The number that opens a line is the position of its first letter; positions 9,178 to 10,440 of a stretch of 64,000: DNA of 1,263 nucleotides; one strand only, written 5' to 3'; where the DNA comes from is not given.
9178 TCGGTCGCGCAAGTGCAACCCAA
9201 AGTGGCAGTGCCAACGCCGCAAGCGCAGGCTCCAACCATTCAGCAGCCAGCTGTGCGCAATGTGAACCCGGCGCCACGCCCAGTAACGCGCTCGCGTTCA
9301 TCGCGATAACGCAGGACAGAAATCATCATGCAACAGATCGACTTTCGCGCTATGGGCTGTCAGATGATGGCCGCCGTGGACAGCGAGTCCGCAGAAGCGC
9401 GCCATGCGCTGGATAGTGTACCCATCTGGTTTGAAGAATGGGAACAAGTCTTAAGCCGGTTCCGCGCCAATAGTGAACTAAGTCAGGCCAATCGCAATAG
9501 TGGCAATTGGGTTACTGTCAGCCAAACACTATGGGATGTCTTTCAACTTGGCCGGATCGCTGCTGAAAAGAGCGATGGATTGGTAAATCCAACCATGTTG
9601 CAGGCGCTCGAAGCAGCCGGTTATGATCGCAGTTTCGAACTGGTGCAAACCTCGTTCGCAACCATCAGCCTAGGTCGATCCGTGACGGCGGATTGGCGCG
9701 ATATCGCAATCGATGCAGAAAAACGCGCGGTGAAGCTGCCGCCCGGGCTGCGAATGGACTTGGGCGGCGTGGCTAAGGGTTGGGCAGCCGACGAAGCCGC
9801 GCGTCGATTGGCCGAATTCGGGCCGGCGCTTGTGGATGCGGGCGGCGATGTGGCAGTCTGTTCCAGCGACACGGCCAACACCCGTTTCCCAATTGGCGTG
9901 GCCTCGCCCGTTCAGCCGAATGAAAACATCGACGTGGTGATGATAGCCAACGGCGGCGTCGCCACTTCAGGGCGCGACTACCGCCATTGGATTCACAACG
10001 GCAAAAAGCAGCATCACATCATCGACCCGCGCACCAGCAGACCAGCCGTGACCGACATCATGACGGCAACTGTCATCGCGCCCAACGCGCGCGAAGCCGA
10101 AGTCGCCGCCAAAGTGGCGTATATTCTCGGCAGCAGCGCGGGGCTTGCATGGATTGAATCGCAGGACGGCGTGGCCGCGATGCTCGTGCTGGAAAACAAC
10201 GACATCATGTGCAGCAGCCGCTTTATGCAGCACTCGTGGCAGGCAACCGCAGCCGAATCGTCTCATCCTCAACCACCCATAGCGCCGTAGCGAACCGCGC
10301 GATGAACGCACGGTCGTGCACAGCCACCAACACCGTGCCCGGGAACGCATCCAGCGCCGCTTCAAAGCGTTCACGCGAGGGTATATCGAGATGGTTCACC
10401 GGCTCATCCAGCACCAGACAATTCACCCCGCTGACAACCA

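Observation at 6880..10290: ApbE flavin-transferase operon with a ferric-reductase-like membrane protein, a PepSY protein and two paralogous small anchored proteins, but no recognisable FMN-acceptor motif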

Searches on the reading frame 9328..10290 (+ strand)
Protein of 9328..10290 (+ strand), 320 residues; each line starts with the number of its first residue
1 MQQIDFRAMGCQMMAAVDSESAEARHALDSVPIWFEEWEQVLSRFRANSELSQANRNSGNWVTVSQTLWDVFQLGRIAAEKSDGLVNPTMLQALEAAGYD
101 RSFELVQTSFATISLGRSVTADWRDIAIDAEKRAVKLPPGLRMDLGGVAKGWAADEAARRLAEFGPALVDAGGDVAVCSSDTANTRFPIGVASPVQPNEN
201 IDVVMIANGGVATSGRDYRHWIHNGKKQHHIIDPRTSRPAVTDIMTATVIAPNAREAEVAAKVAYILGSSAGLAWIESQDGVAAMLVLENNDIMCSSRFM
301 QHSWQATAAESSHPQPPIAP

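Call 3: search_protein_families(library=pfam, proteins=[window:9328-10287:+], max_evalue=1)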
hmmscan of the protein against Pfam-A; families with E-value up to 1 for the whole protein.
seq(320 aa): 1 family
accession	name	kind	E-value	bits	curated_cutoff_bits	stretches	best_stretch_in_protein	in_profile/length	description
PF02424.20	ApbE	-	3.3e-53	181.3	25.6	1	29-286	15-266/266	ApbE family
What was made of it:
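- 9328..10290 (+): ApbE, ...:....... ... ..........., without a signal peptide. PF02424 E 3e-53 (call 3).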

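Call 4: search_protein_families(library=ncbifam, proteins=[window:9328-10287:+], max_evalue=1)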
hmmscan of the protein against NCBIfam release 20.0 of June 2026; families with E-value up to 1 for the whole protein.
seq(320 aa): 2 families
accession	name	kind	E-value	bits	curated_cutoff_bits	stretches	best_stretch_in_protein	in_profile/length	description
NF007774.0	PRK10461.1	equivalog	3.1e-20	72.4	498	1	3-293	36-333/351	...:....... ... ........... ApbE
NF003322.0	PRK04334.1-2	equivalog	0.019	14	290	1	163-219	114-172/295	hypothetical protein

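Call 10: find_encoding_contigs(protein=window:9328-10290:+, flank=8000, max_places=6)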
Protein window:9328-10290:+ (320 aa): no gene with exactly this product is on record in the collection.
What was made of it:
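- Tried and rejected: It returned nothing (call 10).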

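Call 17: find_related_loci(query=window:9328-10290:+, collection=genome_contigs, flank=8000)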
Query window:9328-10290:+ (320 aa) in genome_contigs; peptide patterns used: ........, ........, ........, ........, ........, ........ (x = any residue, [..] = any of these).
59 stretches matched a pattern; 11 encode a relative of the query (tblastn E <= 1e-3); 11 distinct loci.
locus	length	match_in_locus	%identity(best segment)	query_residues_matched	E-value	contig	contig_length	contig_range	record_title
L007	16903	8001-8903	50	1-302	1e-96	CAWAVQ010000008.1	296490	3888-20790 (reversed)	MAG: uncultured Chloroflexia bacterium isolate MFD05684.bin.2.178 genome assembly, contig: contig_13805, whole genome sh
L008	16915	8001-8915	51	1-304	2e-95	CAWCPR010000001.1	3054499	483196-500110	MAG: uncultured Chloroflexia bacterium isolate MFD04944.bin.2.27 genome assembly, contig: contig_12334, whole genome sho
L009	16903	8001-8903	49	1-302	4e-95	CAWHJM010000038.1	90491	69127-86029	MAG: uncultured Chloroflexia bacterium isolate MFD02923.bin.1.113 genome assembly, contig: contig_2600, whole genome sho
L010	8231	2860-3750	48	1-298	8e-91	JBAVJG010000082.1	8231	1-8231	MAG: Anaerolineales bacterium isolate MFD01311_ilm_asm_bin16 k127_139359, whole genome shotgun sequence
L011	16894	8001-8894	48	1-299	2e-88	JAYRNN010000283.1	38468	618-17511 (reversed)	MAG: Anaerolineales bacterium isolate XM2_XAASGE4bin.2 k141_1131781, whole genome shotgun sequence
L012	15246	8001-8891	46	1-296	3e-87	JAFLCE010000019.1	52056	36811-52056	MAG: Anaerolineae bacterium isolate UWPOB_ANAER1 gnl_X_MCALJHDA_19, whole genome shotgun sequence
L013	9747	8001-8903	47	1-302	9e-86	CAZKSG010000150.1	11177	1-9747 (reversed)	MAG TPA_asm: uncultured Anaerolinea sp. isolate binchicken_co197_557 genome assembly, contig: NODE_10663_length_11177_co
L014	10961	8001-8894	47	6-302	5e-86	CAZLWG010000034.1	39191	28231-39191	MAG TPA_asm: uncultured Anaerolinea sp. isolate SRP329715_co1_388 genome assembly, contig: NODE_1358_length_39191_cov_17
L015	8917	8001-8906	44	2-302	6e-82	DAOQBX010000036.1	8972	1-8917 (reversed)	MAG TPA_asm: Anaerolineales bacterium isolate AMR_MDS_0797 NODE_3427_length_8972_cov_3.891219, whole genome shotgun sequ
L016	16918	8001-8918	47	1-305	2e-90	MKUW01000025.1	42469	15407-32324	MAG: Chloroflexi bacterium 44-23 SCNpilot_bf_inoc_scaffold_834, whole genome shotgun sequence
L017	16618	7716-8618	50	1-302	3e-93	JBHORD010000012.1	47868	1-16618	MAG: Anaerolineales bacterium isolate A0_6 coassembly_Bk141_3850, whole genome shotgun sequence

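Call 48: search_solved_structures(query=window:9328-10290:+, max_evalue=1e-10, show_alignments=2)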
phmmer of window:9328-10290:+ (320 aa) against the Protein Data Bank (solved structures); distinct sequences matched with E-value up to 1e-10: 13.
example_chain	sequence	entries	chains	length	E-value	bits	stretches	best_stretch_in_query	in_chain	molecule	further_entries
1vrm_A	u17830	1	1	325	1.8e-27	99.7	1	8-293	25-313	hypothetical protein TM1553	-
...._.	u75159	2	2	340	2.9e-25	92.5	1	16-297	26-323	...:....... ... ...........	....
4ifu_A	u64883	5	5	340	2e-24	89.7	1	16-297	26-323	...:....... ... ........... | Thiamine biosynthesis lipoprotein ApbE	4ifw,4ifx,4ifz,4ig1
7mgt_A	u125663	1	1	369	2.6e-24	89.3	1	16-297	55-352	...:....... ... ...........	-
4xdr_A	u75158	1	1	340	5.2e-24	88.4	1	16-297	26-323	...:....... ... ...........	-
4xgw_A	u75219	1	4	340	6e-19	71.7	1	9-293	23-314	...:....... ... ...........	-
7esa_A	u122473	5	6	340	7.2e-19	71.5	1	47-293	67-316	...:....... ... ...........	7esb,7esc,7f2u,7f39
2o18_A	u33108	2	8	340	2.2e-18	69.9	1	9-293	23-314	Thiamine biosynthesis lipoprotein apbE | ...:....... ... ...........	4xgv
3pnd_A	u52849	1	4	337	2.8e-18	69.5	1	23-291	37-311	Thiamine biosynthesis lipoprotein ApbE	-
4xgx_A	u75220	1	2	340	1.5e-17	67.2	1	10-293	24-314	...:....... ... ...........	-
6nxi_A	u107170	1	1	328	4e-16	62.4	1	33-292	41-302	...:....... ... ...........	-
6nxj_A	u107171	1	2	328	9.7e-15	57.9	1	33-292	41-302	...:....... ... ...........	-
5mgy_H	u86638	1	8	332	4e-14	55.9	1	34-291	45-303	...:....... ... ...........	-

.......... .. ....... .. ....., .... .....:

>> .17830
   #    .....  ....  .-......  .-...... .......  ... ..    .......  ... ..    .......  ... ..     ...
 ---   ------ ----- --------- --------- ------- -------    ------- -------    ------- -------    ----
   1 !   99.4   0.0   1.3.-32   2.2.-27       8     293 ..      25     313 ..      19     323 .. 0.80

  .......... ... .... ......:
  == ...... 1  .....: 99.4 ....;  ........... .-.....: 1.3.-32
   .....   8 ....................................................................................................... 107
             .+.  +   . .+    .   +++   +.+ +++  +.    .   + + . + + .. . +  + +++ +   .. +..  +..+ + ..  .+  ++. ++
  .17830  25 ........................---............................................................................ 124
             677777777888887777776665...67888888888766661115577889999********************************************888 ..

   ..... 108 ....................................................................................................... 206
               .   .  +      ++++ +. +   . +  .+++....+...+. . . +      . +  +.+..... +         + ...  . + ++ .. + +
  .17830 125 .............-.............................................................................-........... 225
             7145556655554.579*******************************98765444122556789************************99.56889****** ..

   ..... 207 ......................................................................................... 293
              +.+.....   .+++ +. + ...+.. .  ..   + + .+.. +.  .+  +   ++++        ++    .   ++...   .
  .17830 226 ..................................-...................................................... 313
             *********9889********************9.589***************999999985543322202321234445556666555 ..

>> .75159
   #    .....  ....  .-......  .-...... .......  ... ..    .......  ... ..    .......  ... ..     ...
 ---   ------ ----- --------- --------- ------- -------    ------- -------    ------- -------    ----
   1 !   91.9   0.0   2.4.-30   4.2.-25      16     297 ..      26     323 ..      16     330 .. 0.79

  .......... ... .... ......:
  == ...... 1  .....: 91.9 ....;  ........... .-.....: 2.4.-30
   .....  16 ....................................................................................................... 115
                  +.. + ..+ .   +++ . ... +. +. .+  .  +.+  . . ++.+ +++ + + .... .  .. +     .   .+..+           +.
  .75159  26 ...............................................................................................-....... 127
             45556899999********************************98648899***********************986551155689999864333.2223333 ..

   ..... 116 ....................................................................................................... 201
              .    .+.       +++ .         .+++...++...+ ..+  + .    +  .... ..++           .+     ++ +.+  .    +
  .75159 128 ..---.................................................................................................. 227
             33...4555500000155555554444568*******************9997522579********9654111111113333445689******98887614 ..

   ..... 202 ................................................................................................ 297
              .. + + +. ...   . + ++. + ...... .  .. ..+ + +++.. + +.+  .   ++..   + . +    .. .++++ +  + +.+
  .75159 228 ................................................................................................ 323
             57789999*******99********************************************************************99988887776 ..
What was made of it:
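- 9328..10290 (+): PDB relatives 1vrm, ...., 4ifu and 6nxi with conserved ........, ATSG and HHIIDP motifs (call 48).
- On ApbE / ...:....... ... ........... (PF02424): PDB 1vrm, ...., 4ifu and 6nxi at E 1e-27 to 1e-16, with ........, ATSG and HHIIDP aligned (call 48).
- Enzyme intact: strong ApbE profile and PDB matches with conserved motifs (calls 3, 48).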
